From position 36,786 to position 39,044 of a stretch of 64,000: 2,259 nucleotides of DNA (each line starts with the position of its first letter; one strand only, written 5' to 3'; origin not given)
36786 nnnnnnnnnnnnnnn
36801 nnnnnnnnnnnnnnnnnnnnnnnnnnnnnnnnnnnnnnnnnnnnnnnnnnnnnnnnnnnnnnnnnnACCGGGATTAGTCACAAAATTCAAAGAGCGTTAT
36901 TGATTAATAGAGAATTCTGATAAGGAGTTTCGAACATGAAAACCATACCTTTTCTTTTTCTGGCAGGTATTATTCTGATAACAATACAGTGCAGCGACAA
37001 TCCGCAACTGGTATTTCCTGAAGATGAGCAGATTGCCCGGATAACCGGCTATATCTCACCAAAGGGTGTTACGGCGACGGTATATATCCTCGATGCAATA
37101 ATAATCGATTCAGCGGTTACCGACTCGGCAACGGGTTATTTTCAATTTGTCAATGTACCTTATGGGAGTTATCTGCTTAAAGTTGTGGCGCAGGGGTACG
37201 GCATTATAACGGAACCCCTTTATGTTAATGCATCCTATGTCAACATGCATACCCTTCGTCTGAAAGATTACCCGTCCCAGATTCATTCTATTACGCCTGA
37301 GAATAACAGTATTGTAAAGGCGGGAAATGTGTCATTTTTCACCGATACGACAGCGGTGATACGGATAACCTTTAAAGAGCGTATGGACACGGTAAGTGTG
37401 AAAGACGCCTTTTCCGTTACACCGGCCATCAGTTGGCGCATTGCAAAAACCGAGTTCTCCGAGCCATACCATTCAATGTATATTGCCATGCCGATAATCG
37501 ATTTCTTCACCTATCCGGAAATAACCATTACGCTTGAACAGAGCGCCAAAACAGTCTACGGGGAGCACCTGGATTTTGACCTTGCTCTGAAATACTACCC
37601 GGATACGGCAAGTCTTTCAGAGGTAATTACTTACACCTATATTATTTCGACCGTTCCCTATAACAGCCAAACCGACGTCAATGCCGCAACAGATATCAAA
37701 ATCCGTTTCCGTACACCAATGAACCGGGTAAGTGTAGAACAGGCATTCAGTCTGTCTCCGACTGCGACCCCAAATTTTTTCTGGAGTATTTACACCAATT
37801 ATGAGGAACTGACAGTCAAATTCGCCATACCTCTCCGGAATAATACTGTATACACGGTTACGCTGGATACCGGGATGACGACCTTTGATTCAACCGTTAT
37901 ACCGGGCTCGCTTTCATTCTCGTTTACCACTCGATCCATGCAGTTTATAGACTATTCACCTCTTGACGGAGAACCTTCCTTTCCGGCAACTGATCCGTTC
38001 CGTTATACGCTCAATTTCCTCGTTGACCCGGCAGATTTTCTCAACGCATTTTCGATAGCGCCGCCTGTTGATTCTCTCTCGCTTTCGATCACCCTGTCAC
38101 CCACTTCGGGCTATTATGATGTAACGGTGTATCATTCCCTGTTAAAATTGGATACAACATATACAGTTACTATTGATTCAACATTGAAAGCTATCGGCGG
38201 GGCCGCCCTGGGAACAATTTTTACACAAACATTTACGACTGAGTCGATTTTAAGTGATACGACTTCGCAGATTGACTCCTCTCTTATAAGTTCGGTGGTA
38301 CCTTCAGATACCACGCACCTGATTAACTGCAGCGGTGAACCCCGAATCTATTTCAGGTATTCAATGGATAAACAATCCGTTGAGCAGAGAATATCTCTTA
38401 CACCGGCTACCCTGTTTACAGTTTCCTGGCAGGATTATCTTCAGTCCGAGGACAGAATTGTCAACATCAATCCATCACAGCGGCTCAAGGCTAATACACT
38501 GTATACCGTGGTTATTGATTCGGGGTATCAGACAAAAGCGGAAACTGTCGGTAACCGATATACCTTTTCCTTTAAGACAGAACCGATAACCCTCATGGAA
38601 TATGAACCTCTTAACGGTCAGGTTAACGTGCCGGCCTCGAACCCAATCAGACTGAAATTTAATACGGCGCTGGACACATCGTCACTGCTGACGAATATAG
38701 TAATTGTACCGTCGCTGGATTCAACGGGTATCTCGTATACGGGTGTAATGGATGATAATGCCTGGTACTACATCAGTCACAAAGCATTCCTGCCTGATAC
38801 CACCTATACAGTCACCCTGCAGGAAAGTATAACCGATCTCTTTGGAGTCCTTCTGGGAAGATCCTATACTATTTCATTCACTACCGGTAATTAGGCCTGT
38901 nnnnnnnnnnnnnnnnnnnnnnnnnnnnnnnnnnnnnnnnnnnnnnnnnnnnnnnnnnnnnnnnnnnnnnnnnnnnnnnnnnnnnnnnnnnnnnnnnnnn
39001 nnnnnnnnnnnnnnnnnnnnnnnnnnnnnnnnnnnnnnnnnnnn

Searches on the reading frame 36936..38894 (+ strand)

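Call 92: search_protein_families(library=pfam, proteins=[window:36936-38894:+], max_evalue=0.00001)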
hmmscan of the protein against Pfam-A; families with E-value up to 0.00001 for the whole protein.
window:36936-38894:+ (652 aa): 1 family
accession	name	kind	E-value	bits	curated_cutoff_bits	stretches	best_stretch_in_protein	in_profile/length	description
PF13205.12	Big_5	-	7.2e-45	152.5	23.6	3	548-650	2-105/105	Bacterial Ig-like domain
